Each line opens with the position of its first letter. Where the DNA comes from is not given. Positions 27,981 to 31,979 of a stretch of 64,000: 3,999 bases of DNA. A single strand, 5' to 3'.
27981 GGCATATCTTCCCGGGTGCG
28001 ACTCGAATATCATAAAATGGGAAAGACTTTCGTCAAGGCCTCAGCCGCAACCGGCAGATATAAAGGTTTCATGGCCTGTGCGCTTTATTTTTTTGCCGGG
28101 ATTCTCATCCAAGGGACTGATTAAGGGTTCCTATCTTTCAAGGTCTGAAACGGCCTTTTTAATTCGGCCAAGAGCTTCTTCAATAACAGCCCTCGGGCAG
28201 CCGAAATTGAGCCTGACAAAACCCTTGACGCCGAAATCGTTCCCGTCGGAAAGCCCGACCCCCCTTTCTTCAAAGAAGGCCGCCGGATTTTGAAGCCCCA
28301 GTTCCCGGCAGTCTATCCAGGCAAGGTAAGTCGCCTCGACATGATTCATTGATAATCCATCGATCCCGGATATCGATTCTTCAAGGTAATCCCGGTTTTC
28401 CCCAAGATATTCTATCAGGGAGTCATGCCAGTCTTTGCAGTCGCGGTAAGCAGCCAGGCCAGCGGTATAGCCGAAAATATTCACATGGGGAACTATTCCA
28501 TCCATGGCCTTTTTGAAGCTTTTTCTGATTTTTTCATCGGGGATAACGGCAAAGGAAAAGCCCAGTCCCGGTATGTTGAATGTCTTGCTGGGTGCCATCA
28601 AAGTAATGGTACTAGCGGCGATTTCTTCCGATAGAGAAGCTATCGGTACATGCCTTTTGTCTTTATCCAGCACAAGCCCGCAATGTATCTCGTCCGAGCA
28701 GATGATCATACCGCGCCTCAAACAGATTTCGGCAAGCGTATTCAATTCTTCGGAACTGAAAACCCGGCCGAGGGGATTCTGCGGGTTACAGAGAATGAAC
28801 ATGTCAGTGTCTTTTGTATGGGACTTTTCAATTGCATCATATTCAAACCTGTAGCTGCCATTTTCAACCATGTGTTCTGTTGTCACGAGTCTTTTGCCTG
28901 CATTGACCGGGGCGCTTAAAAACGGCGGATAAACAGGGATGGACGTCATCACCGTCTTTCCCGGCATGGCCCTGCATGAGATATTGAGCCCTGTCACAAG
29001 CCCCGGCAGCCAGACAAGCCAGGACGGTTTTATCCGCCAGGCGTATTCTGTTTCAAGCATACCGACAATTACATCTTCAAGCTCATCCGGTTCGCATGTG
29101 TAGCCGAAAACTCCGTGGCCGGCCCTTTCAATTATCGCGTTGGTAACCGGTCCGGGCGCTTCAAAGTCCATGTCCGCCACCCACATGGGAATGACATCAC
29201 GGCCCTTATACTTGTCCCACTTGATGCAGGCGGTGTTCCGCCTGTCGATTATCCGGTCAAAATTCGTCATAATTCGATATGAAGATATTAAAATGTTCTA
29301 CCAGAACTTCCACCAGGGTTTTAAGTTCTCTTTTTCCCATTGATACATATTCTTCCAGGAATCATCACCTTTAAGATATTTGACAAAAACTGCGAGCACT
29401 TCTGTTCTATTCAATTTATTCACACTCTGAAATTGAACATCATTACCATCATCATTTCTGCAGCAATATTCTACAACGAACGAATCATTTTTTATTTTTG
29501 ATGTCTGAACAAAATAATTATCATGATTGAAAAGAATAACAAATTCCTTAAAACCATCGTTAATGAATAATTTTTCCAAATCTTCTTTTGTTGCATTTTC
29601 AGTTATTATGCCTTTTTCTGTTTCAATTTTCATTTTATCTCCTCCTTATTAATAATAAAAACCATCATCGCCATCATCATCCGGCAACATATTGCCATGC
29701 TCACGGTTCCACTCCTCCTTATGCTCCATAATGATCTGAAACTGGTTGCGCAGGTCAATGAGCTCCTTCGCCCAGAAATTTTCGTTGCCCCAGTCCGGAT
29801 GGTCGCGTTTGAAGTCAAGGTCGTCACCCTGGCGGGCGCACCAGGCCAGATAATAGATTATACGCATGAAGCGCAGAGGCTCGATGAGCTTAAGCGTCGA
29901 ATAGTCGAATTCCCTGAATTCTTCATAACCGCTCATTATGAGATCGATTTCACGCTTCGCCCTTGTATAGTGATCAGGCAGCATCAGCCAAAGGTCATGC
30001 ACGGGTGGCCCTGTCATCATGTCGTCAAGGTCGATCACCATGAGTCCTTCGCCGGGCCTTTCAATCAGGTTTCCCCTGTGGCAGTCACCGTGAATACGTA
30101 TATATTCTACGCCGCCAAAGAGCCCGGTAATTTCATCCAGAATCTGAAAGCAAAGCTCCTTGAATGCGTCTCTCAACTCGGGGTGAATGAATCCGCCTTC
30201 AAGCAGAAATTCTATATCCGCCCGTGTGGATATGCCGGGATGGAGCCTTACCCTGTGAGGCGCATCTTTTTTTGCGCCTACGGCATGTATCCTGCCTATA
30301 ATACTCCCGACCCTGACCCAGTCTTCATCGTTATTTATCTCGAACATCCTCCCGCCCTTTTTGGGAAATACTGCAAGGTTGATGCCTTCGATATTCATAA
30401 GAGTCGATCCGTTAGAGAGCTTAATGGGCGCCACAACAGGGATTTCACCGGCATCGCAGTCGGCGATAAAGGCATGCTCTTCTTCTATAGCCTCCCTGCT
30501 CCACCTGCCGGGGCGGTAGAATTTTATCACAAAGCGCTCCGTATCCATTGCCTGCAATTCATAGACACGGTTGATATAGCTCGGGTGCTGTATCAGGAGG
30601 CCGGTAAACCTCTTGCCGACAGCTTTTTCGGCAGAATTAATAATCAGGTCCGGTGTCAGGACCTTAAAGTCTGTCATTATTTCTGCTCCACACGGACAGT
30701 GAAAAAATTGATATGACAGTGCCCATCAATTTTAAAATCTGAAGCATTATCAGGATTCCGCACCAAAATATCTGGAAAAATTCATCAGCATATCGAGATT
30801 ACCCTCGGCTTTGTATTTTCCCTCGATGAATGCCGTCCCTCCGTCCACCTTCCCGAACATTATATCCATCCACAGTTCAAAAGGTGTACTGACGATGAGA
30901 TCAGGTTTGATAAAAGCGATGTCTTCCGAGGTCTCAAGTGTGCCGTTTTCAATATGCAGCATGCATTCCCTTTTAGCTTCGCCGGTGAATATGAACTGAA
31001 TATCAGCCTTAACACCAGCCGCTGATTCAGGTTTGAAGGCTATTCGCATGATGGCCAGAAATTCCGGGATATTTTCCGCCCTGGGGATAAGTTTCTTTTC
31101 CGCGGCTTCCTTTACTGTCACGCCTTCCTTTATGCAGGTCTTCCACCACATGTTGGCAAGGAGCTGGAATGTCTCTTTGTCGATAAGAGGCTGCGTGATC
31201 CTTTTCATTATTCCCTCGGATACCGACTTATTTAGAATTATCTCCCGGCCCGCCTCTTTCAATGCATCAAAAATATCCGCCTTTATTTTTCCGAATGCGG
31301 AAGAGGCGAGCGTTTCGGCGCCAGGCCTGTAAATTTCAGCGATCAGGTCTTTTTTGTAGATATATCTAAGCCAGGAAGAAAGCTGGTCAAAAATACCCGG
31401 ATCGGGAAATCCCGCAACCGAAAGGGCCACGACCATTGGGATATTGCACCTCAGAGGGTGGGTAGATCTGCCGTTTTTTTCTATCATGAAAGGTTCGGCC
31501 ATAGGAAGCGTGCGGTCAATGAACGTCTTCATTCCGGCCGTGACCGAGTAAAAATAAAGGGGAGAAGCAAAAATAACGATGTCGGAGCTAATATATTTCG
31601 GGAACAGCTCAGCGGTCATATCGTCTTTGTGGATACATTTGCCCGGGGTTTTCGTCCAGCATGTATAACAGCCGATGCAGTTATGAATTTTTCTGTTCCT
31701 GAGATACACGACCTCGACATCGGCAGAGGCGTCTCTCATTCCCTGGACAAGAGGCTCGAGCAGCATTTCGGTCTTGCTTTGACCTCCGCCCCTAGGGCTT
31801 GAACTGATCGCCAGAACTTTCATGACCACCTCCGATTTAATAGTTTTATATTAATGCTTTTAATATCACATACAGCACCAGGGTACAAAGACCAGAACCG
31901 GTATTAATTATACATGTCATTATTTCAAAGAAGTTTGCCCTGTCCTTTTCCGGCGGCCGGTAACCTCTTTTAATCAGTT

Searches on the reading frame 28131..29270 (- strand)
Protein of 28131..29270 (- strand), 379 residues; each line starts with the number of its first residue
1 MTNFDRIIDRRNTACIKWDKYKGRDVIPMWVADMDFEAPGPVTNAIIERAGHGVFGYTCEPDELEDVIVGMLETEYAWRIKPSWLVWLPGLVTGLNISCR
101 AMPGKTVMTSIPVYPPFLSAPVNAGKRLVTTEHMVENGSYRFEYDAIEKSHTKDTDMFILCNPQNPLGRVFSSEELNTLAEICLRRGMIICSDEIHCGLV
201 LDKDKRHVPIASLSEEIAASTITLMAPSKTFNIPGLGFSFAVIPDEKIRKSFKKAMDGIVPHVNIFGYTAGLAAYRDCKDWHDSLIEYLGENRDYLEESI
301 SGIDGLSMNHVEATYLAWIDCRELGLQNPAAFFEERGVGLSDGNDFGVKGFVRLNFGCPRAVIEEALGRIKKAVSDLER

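Call 8: search_protein_families(library=pfam, proteins=[window:28131-29270:-])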
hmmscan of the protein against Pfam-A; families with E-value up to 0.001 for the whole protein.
window:28131-29270:- (379 aa): 1 family
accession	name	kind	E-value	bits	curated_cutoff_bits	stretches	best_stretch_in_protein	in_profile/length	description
PF00155.27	Aminotran_1_2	-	1.7e-29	103.6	19.7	1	35-370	12-361/361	Aminotransferase class I and II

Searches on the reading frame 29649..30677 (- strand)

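Call 9: search_protein_families(library=pfam, proteins=[window:29649-30677:-])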
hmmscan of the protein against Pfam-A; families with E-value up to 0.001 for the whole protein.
window:29649-30677:- (342 aa): 1 family
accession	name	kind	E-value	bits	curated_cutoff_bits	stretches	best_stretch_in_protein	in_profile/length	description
PF01636.29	APH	-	2e-23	83.8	23.2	1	33-243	7-219/239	Phosphotransferase enzyme family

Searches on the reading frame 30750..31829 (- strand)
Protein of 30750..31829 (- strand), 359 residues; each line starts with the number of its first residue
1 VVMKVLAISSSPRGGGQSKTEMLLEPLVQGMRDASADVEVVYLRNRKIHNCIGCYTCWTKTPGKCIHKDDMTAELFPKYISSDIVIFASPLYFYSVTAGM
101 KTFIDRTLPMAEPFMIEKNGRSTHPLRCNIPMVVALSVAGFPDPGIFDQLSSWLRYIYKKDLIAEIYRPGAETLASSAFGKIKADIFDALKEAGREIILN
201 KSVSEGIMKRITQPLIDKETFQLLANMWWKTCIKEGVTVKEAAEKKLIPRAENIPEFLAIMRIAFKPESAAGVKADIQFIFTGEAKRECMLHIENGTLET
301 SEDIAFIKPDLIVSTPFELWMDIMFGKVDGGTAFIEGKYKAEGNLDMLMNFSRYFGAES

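Call 9: search_protein_families(library=pfam, proteins=[window:30750-31829:-])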
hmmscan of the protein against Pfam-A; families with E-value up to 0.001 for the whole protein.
window:30750-31829:- (359 aa): 4 families
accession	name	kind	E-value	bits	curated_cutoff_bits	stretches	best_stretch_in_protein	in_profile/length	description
PF03358.20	FMN_red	-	1.2e-17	64.3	24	1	3-107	1-96/152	NADPH-dependent FMN reductase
PF02525.22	Flavodoxin_2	-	1.1e-12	48.6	27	1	3-141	1-137/198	Flavodoxin-like fold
PF02036.22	SCP2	-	7.4e-09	36.3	21.3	1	270-355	16-100/101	SCP-2 sterol transfer family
PF14864.11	Alkyl_sulf_C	-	4.8e-07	30.5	27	1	253-354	12-112/125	Alkyl sulfatase C-terminal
